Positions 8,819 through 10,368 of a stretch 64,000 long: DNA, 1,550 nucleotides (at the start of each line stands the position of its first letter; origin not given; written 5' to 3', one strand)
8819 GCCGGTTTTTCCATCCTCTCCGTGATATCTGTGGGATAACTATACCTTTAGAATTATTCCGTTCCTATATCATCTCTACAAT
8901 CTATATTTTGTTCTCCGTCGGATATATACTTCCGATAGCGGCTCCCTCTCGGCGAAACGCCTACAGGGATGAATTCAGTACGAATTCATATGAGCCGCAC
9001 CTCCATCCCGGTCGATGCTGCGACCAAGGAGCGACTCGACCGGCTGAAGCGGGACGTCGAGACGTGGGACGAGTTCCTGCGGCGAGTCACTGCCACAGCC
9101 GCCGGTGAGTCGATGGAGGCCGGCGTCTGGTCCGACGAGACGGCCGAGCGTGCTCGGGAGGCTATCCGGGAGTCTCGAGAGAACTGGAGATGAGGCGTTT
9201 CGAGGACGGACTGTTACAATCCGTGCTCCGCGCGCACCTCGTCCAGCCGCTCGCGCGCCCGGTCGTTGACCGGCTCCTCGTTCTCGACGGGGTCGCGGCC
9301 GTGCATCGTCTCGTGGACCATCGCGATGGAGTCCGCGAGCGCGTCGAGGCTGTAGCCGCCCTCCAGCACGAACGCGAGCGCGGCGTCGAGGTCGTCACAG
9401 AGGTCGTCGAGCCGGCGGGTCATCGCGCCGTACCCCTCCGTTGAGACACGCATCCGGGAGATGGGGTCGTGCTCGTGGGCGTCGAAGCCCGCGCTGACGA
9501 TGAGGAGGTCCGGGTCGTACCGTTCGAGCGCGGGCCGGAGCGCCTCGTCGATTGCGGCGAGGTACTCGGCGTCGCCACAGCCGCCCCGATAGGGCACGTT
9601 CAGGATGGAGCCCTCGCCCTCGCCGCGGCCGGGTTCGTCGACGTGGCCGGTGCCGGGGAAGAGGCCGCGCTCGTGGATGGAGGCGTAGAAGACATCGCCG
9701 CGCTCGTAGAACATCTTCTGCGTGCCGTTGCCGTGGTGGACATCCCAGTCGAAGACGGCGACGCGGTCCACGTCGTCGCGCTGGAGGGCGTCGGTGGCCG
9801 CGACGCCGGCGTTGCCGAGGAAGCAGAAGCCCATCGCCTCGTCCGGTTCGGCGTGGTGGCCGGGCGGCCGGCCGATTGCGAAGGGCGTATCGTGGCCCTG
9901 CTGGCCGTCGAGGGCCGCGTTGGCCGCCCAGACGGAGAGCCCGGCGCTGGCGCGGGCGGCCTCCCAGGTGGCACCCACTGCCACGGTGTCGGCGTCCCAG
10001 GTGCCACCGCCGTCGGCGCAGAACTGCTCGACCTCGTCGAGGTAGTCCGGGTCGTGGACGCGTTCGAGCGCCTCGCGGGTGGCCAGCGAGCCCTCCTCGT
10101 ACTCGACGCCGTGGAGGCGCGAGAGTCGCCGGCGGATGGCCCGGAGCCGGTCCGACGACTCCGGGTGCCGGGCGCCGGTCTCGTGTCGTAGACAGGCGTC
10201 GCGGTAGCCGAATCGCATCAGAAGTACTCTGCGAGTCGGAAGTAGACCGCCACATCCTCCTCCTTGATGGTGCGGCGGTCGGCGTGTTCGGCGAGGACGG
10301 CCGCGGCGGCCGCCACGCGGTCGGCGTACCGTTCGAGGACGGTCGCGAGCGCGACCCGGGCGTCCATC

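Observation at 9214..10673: Histone doublet gene translationally coupled (TGATG) to a class II histone deacetylase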

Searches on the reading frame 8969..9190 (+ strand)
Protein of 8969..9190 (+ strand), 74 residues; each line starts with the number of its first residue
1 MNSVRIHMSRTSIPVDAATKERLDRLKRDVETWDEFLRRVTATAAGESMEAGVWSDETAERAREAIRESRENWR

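Call 5: search_protein_families(library=pfam, proteins=[window:8969-9190:+], max_evalue=0.01)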
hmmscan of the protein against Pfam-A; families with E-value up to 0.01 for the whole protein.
window:8969-9190:+ (74 aa): 2 families
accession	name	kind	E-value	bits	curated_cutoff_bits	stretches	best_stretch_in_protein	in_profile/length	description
PF24434.1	DUF7557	-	7.8e-06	25.7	25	1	11-39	2-30/45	Family of unknown function (DUF7557)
PF02697.20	VAPB_antitox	-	1.1e-05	26.5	27.9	1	16-72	6-67/69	Putative antitoxin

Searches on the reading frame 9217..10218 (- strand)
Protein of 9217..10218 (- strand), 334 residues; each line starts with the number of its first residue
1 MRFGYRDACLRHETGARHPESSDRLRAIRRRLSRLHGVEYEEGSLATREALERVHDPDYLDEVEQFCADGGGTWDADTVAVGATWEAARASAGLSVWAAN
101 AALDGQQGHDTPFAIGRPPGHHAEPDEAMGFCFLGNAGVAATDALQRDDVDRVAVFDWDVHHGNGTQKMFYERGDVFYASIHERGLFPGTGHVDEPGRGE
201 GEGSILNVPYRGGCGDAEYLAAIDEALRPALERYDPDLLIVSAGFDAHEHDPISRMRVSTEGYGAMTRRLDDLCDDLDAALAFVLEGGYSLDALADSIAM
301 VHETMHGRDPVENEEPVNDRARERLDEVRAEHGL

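Call 5: search_protein_families(library=pfam, proteins=[window:9217-10218:-], max_evalue=0.01)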
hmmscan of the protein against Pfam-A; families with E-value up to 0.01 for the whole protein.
window:9217-10218:- (334 aa): 1 family
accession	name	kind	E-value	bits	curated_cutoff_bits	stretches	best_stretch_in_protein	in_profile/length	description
PF00850.24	Hist_deacetyl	-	9.8e-87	291.5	27.9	1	18-304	1-297/298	Histone deacetylase domain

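Call 7: search_protein_families(library=ncbifam, proteins=[window:9217-10218:-], max_evalue=0.01)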
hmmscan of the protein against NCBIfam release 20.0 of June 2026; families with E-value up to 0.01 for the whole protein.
window:9217-10218:- (334 aa): 0 families

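Call 17: search_solved_structures(query=window:9217-10218:-, max_evalue=1e-10, show_alignments=2)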
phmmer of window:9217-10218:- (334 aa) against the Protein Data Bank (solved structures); distinct sequences matched with E-value up to 1e-10: 133 (the best 60 are shown).
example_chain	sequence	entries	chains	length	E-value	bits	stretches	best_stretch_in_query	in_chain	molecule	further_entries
5g0h_A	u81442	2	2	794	5.8e-85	289.1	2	17-312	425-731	HDAC6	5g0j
5g0i_A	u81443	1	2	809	6.2e-85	289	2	17-312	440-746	HDAC6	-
7qno_A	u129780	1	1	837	7.1e-85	288.8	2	17-312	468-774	Histone deacetylase 6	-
9k91_A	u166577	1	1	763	5.8e-82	279.2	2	82-310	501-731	Histone deacetylase 6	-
5g0x_A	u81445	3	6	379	3.6e-60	207.5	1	16-334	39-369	HDAH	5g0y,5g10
5li3_A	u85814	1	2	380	3.6e-60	207.5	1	16-334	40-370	Acetoin utilization protein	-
5g11_A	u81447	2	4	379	1.1e-59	205.9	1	16-334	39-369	HDAH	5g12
5zmp_A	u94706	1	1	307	2.2e-59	205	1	5-301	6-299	lysine deacylase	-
5g13_A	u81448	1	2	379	8.2e-59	203.1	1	16-334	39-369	HDAH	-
9glb_C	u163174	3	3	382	5.3e-57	197.1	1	15-295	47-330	Deacetylase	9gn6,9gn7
9gn1_A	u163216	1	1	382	1.3e-55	192.6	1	15-295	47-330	Deacetylase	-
6j6t_A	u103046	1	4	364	2e-55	192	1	16-317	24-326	Histone deacetylase 15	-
9gku_A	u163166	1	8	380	3.7e-53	184.5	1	15-292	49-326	Propanil hydrolase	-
9gkw_A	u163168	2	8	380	5.3e-53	184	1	14-290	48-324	Dimethoate hydrolase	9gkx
6z6f_A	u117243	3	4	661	3.9e-52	181.1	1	73-325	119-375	Histone deacetylase HDA1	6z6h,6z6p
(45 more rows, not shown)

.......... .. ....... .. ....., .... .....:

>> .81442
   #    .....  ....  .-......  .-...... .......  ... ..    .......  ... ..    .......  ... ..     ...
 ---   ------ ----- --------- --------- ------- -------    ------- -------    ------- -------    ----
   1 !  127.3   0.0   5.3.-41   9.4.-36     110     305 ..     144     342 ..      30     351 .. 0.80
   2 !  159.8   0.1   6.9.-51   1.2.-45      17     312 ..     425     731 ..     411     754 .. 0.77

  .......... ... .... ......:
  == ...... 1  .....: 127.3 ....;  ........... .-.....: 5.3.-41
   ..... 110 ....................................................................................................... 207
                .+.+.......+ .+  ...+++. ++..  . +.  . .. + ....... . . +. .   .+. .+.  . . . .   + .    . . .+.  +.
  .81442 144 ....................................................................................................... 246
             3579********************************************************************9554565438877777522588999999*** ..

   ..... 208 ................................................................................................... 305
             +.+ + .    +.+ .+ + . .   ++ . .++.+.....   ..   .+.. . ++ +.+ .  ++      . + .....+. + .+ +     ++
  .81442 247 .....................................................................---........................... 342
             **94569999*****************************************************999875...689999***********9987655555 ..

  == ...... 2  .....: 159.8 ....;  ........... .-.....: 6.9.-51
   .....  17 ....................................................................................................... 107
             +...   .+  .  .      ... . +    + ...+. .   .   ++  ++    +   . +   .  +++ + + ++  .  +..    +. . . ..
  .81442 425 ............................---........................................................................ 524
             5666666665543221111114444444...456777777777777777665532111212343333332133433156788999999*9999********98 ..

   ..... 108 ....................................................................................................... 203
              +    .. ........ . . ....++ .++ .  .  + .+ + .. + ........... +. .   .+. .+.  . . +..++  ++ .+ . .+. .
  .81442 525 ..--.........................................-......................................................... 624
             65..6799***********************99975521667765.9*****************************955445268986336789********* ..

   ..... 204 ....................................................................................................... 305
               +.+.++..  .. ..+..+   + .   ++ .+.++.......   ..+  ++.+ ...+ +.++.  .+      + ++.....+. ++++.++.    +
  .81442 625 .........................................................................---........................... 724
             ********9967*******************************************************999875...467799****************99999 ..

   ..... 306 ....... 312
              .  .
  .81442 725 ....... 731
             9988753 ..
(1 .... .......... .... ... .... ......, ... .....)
